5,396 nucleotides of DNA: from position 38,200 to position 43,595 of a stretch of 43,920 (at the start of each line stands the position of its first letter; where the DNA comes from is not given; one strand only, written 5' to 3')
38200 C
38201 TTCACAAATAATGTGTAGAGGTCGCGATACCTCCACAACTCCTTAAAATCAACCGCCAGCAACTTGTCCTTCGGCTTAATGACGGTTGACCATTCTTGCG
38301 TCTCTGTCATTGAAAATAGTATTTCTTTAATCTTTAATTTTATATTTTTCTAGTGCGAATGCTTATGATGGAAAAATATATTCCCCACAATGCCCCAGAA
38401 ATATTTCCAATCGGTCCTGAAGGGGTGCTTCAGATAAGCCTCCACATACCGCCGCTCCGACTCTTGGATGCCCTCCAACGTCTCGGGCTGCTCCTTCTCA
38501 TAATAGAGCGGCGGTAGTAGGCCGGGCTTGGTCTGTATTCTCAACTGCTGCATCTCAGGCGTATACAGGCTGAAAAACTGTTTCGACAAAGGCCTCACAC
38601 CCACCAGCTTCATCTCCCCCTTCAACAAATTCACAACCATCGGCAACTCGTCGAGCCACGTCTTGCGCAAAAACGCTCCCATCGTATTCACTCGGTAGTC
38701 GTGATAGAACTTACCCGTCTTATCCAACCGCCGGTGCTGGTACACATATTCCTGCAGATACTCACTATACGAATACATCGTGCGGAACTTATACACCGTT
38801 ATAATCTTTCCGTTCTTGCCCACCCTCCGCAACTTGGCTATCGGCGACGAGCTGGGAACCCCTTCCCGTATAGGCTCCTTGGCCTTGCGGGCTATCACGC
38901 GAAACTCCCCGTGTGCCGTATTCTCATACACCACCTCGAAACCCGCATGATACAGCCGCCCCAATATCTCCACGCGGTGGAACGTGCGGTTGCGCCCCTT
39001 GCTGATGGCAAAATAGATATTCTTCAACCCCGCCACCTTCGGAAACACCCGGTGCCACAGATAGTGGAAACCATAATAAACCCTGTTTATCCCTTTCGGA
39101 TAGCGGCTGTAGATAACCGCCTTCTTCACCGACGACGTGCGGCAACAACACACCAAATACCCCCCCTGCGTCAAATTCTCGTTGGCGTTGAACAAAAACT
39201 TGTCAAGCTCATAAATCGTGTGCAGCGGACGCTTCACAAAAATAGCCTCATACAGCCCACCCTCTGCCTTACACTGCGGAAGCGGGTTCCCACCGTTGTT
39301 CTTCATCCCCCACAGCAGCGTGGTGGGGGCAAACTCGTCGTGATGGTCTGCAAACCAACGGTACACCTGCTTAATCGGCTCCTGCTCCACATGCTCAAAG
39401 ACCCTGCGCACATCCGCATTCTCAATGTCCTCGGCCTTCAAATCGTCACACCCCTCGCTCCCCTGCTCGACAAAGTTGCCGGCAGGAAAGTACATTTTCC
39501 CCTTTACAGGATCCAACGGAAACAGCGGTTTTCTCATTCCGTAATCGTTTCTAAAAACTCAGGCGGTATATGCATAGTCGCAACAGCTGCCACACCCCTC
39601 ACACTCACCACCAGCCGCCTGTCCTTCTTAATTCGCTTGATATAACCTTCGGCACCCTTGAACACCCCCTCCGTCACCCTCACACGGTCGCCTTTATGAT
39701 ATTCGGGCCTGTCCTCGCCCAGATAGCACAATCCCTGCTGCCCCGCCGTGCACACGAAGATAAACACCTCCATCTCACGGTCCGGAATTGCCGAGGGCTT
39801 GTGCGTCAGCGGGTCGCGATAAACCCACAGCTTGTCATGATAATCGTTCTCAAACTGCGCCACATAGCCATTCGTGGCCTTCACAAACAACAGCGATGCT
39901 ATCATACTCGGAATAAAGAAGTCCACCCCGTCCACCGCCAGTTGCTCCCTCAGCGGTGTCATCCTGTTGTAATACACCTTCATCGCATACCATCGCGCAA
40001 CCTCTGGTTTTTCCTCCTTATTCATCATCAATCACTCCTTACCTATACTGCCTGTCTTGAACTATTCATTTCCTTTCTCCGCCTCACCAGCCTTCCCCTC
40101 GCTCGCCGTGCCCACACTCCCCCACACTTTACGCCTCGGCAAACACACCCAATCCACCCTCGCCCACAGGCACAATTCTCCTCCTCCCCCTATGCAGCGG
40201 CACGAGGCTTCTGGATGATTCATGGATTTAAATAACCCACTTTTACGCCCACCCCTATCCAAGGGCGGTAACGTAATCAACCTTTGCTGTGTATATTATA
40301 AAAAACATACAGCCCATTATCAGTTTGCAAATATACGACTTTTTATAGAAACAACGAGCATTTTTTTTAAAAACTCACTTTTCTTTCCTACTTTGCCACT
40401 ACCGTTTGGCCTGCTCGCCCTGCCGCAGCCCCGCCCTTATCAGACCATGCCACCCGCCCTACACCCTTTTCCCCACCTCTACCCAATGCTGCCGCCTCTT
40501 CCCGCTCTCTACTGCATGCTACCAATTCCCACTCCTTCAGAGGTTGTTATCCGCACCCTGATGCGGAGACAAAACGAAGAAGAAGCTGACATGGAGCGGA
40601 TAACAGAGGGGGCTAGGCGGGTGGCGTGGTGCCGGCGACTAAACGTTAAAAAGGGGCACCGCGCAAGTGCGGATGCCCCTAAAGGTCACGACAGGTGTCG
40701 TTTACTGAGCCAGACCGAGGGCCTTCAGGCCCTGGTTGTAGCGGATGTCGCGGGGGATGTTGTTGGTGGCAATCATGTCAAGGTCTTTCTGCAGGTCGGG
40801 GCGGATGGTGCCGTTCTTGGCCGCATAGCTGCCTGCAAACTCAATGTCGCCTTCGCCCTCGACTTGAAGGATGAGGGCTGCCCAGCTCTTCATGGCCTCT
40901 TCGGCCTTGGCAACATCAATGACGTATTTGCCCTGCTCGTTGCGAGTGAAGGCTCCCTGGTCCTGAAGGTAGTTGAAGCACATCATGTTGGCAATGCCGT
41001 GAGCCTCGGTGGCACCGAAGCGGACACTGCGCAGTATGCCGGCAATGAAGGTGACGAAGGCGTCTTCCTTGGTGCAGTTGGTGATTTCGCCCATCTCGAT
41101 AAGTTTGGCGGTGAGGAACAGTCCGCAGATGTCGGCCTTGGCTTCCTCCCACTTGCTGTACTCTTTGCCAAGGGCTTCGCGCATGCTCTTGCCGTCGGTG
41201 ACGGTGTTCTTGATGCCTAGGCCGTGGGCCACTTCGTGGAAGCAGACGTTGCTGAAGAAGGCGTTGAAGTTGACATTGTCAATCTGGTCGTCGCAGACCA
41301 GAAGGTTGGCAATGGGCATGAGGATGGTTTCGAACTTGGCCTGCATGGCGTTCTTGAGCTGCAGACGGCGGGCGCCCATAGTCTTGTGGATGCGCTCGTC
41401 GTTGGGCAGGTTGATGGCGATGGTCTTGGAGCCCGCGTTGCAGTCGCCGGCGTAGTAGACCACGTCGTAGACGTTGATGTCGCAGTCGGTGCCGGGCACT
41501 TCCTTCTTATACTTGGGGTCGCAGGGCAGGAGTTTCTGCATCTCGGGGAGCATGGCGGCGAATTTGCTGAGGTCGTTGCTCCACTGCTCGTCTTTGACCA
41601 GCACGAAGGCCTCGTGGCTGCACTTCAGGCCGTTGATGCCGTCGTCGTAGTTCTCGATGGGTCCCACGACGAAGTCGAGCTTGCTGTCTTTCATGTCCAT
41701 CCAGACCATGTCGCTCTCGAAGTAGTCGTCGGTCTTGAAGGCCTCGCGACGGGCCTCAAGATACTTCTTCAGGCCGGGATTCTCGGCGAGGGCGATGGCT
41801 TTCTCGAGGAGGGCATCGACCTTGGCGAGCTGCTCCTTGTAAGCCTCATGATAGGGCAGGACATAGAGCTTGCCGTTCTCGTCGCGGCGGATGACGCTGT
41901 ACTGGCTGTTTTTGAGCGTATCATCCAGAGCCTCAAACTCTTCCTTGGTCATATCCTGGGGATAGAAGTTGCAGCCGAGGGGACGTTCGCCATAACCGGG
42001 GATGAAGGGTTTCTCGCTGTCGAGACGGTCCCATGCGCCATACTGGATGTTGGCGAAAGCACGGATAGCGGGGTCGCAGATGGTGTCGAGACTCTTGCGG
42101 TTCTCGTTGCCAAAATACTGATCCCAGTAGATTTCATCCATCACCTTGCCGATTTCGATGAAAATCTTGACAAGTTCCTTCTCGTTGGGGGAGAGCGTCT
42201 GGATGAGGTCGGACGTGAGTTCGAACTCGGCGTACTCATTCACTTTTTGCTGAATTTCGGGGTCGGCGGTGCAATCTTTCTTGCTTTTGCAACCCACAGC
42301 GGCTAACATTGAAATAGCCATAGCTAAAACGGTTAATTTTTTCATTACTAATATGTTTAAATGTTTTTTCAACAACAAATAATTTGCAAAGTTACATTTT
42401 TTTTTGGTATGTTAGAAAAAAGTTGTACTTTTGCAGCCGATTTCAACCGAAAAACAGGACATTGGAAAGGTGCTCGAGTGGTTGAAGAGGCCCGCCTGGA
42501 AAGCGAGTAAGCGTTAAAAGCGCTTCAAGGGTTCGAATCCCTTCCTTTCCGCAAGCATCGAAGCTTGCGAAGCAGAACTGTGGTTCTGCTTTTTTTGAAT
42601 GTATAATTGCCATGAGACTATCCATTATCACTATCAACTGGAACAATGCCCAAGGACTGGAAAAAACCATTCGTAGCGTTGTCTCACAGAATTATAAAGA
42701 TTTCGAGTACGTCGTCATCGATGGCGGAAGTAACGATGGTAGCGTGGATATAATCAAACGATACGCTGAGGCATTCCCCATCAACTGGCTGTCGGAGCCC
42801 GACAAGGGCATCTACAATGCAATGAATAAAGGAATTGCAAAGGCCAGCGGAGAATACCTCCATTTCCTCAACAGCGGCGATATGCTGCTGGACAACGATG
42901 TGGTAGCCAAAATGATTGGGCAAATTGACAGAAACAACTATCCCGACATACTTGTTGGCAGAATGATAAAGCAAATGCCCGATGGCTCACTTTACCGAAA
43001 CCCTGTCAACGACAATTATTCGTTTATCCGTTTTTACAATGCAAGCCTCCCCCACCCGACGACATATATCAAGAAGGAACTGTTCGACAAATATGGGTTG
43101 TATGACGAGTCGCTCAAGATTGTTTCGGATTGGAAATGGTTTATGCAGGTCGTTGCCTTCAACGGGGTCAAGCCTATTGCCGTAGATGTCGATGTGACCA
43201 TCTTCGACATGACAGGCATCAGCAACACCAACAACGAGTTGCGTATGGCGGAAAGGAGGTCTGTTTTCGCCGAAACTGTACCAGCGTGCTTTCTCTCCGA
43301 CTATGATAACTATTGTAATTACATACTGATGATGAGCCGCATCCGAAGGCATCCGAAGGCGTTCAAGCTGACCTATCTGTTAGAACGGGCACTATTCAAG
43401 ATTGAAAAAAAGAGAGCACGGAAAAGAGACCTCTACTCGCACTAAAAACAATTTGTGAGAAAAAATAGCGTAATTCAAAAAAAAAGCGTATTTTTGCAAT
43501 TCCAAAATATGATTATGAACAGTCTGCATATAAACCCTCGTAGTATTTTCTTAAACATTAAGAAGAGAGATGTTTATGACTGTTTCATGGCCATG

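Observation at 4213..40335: Self-contained 36-kb, 33-gene glycan locus with both ABC (Wzm/Wzt) and Wza/Wzc export components but no Wzx or clear Wzy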

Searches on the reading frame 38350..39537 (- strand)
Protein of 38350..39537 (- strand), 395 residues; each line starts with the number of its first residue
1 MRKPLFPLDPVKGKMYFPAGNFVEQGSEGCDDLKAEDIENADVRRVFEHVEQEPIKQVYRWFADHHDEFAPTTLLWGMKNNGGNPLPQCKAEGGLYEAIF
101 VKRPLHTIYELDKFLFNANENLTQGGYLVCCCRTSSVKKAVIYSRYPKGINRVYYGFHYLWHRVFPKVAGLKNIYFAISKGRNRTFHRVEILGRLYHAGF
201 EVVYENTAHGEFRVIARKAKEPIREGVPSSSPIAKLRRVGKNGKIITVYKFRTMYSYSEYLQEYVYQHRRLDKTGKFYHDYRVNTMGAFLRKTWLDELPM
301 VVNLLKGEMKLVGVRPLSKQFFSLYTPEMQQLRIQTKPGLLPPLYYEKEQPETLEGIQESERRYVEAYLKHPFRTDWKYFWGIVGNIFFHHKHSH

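Call 6: search_protein_families(library=pfam, proteins=[window:38350-39537:-], max_evalue=0.01)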
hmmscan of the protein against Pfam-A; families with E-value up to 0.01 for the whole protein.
window:38350-39537:- (395 aa): 1 family
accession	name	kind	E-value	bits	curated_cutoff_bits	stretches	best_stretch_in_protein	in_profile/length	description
PF02397.22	Bac_transf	-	7.7e-25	87.9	27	1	233-382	36-172/179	Bacterial sugar transferase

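Call 8: search_protein_families(library=ncbifam, proteins=[window:38350-39537:-], max_evalue=0.01)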
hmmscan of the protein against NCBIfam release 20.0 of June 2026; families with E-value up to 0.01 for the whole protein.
window:38350-39537:- (395 aa): 10 families
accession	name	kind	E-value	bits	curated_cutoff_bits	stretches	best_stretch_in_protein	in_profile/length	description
TIGR03025.1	EPS_sugtrans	subfamily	4.6e-26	92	295.55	1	237-340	297-393/445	exopolysaccharide biosynthesis polyprenyl glycosylphosphotransferase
TIGR03022.1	WbaP_sugtrans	subfamily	1.5e-23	83.8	403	1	236-340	297-405/456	undecaprenyl-phosphate galactose phosphotransferase WbaP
TIGR03023.1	WcaJ_sugtrans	equivalog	1.6e-20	73.8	410.75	1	237-340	302-397/453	undecaprenyl-phosphate glucose phosphotransferase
NF052601.1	undeca_RfbP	equivalog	6.6e-18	64.9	330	1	237-340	84-191/244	undecaprenyl-phosphate galactose phosphotransferase family protein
NF011751.0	PRK15204.1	equivalog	4.1e-16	58.7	907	1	233-340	314-425/476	undecaprenyl-phosphate galactose phosphotransferase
TIGR03013.1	EpsB_2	subfamily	9.9e-15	54.5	393.35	1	235-339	292-388/443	TIGR03013 family XrtA/PEP-CTERM system glycosyltransferase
NF041877.1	EPS_EpsZ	equivalog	2.6e-14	52.7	800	1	234-340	302-408/459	exopolysaccharide biosynthesis polyisoprenyl-phosphate hexose-1-phosphate transferase EpsZ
NF007518.0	PRK10124.1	equivalog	2.3e-13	49.7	684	1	233-340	309-408/464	undecaprenyl-phosphate glucose phosphotransferase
NF050817.1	PolSacchBiosHfsE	equivalog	3.6e-12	45.8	750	1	235-317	309-382/467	polysaccharide biosynthesis protein HfsE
NF045514.1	glycotran_HepC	equivalog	5.1e-12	45.5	140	1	238-317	157-212/220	heterocyst development glycosyltransferase HepC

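Call 67: search_solved_structures(query=window:38350-39537:-, max_evalue=1, show_alignments=2)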
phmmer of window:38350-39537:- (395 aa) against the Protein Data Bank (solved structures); distinct sequences matched with E-value up to 1: 13.
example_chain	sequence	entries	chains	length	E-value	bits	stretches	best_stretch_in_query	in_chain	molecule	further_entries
8t53_A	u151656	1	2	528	6.8e-15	58.1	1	235-340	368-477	Undecaprenyl-phosphate galactose phosphotransferase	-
30us_A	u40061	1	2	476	8e-14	54.5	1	231-340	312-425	UDP-Gal::undecaprenolphosphate Gal-1-P transferase WbaP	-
30wc_A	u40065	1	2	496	9.1e-14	54.3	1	231-340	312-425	Undecaprenyl-phosphate galactose phosphotransferase WbaP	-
9s8l_A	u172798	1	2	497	9.1e-14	54.3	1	231-340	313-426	UDP-Gal::undecaprenolphosphate Gal-1-P transferase WbaP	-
9s7s_A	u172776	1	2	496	9.1e-14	54.3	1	231-340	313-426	UDP-Gal::undecaprenolphosphate Gal-1-P transferase WbaP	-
8e37_B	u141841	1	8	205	2.5e-09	39.7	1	237-340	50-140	N,N'-diacetylbacilliosaminyl-1-phosphate transferase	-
8g1n_A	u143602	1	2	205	4.7e-09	38.8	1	237-340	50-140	N,N'-diacetylbacilliosaminyl-1-phosphate transferase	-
9bjr_A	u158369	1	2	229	0.03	16.4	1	57-129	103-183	Glycoside hydrolase family 61 protein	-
9bjq_A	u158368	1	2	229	0.039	16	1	57-128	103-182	Glycoside hydrolase family 61 protein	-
9bjt_A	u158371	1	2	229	0.039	16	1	57-128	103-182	Glycoside hydrolase family 61 protein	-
9bjs_A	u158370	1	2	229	0.039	16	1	57-128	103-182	Glycoside hydrolase family 61 protein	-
9d0z_A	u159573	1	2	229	0.27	13.2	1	57-111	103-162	Glycoside hydrolase family 61 protein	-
7aoi_BH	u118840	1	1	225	0.5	12.4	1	5-78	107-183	mL74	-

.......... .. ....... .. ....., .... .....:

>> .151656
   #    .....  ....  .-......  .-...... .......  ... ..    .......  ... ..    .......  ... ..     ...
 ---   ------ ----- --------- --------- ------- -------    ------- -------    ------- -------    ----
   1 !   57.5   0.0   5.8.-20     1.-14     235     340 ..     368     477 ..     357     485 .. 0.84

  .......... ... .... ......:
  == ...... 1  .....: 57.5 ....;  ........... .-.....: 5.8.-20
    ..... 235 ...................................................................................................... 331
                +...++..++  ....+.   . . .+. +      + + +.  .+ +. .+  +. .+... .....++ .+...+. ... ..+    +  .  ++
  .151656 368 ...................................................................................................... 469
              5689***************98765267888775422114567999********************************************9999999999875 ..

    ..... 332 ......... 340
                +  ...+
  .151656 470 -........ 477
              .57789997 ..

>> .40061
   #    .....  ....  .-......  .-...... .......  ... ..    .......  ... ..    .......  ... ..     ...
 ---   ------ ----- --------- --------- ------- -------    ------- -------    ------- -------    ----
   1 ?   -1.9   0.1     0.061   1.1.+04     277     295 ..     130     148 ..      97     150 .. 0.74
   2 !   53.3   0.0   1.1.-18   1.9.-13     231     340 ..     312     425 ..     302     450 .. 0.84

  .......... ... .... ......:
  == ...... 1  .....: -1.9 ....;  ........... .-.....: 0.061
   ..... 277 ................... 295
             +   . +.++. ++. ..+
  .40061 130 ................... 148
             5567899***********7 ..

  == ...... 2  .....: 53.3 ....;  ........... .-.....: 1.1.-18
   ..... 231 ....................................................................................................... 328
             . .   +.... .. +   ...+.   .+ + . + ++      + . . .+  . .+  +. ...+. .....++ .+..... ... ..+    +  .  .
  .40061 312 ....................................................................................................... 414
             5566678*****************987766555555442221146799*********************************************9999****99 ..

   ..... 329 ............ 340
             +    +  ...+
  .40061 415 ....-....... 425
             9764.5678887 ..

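Call 76: search_protein_representatives(protein=window:38350-39537:-)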
Query: 395 residues. Proteins with E-value up to 0.001 (for the whole library): 29634; up to 1e-10: 2453; up to 1e-30: 444. The best 150 are listed.
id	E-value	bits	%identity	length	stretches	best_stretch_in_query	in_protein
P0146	7.8e-104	364.2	88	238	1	138-315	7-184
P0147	7.7e-103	360.9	52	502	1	56-389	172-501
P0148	1.1e-102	360.4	57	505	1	108-394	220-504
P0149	4.5e-102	358.4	47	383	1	33-394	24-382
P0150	3.3e-97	342.4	47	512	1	42-395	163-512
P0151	6.2e-97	341.5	48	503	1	59-391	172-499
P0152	1.0e-96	340.8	72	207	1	1-206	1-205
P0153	1.7e-96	340.1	51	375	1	94-394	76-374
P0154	6.4e-96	338.1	44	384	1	33-395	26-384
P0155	7.5e-95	334.6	47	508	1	52-392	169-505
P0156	1.3e-94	333.9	53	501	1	103-394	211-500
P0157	3.0e-88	312.9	50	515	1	105-394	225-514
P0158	7.6e-87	308.2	48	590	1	94-390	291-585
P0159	2.1e-85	303.5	48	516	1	96-393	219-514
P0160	6.3e-85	301.9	47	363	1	94-394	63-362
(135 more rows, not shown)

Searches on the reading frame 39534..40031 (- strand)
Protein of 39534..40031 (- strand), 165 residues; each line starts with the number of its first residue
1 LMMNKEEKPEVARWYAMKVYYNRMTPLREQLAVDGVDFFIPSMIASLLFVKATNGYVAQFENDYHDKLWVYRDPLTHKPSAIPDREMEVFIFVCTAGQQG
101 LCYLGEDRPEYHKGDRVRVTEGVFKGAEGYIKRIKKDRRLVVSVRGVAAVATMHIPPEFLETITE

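Call 6: search_protein_families(library=pfam, proteins=[window:39534-40031:-], max_evalue=0.01)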
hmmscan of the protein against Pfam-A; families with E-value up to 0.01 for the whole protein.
window:39534-40031:- (165 aa): 1 family
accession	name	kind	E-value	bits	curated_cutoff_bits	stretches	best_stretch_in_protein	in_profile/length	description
PF00467.35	KOW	-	0.0066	16.7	22.3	0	113-142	1-31/32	KOW motif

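Call 8: search_protein_families(library=ncbifam, proteins=[window:39534-40031:-], max_evalue=0.01)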
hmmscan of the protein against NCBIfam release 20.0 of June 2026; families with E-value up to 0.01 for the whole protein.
window:39534-40031:- (165 aa): 4 families
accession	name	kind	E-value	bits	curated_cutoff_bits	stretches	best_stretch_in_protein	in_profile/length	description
NF033644.1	antiterm_UpxY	subfamily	3.3e-32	111.7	100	1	43-160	47-164/164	UpxY family transcription antiterminator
TIGR00922.1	nusG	equivalog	0.00011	22.1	135.7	1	108-142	116-151/172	transcription termination/antitermination protein NusG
NF033641.1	antiterm_LoaP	exception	0.00033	20.8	125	1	79-140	87-143/166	antiterminator LoaP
TIGR01080.1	rplX_A_E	equivalog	0.0026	18.1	47.65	1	112-148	43-78/116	50S ribosomal protein L24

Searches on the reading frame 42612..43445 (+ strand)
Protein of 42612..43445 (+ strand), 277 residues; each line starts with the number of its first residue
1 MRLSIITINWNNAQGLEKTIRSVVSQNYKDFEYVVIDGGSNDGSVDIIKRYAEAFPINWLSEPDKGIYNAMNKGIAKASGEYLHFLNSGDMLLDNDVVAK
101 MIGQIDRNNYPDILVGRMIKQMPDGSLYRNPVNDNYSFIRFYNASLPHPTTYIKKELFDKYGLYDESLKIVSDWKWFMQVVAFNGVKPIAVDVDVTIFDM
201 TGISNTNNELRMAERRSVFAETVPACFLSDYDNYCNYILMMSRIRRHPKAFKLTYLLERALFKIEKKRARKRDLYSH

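Call 6: search_protein_families(library=pfam, proteins=[window:42612-43445:+], max_evalue=0.01)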
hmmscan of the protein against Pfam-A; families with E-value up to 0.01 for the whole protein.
window:42612-43445:+ (277 aa): 2 families
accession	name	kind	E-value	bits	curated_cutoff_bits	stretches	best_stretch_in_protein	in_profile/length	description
PF00535.33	Glycos_transf_2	-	6e-23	82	23.3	1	4-132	1-130/168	Glycosyl transferase family 2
PF10111.15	Glyco_tranf_2_2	-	2.7e-07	30.8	27.3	1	16-105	15-106/276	Glycosyltransferase like family 2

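Call 85: search_protein_families(library=ncbifam, proteins=[window:42612-43445:+], max_evalue=0.00001)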
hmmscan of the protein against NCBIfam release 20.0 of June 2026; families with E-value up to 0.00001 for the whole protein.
window:42612-43445:+ (277 aa): 12 families
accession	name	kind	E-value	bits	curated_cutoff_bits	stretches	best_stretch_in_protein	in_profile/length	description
TIGR04009.1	wcaE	equivalog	5.7e-31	107.7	369.2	1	1-209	1-206/248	colanic acid biosynthesis glycosyltransferase WcaE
NF007482.0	PRK10073.1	equivalog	1e-16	60.9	423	1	2-93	7-99/334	glycosyltransferase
NF047683.1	TeichurnBiosyTuaG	equivalog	5.8e-14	52.3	400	1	3-110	8-116/252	teichuronic acid biosynthesis protein TuaG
TIGR03937.1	PgaC_IcaA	equivalog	3.7e-13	49.2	422.3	1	3-108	47-153/407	poly-beta-1,6-N-acetyl-D-glucosamine synthase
TIGR04283.1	glyco_like_mftF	equivalog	7e-13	48.7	182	1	3-184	1-173/221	TIGR04283 family arsenosugar biosynthesis glycosyltransferase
NF050050.1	ProtGlycPglI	equivalog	1.4e-12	47.6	500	1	2-120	3-122/306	GalNAc(5)-diNAcBac-PP-undecaprenol beta-1,3-glucosyltransferase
NF041875.1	EPS_EpsD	equivalog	1.4e-10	41.1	370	1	3-121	1-119/325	exopolysaccharide biosynthesis glycosyltransferase EpsD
NF053739.1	GlytfEpsEBac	equivalog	4.9e-10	38.8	450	1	3-109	3-111/265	glycosyltransferase EpsE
TIGR03111.1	glyc2_xrt_Gpos1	hypoth_equivalog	2.4e-09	36.5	363.95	1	5-120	53-171/439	TIGR03111 family XrtG-associated glycosyltransferase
NF038299.1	EPS_HpsN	equivalog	1e-07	31.3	425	1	3-122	3-123/317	hormogonium polysaccharide biosynthesis glycosyltransferase HpsN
NF038302.1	EPS_HpsE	equivalog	2.1e-07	30.3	300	1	3-99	3-105/307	hormogonium polysaccharide biosynthesis glycosyltransferase HpsE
NF007453.0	PRK10018.1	equivalog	5e-06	26.4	382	0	3-195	8-203/280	colanic acid biosynthesis glycosyltransferase WcaA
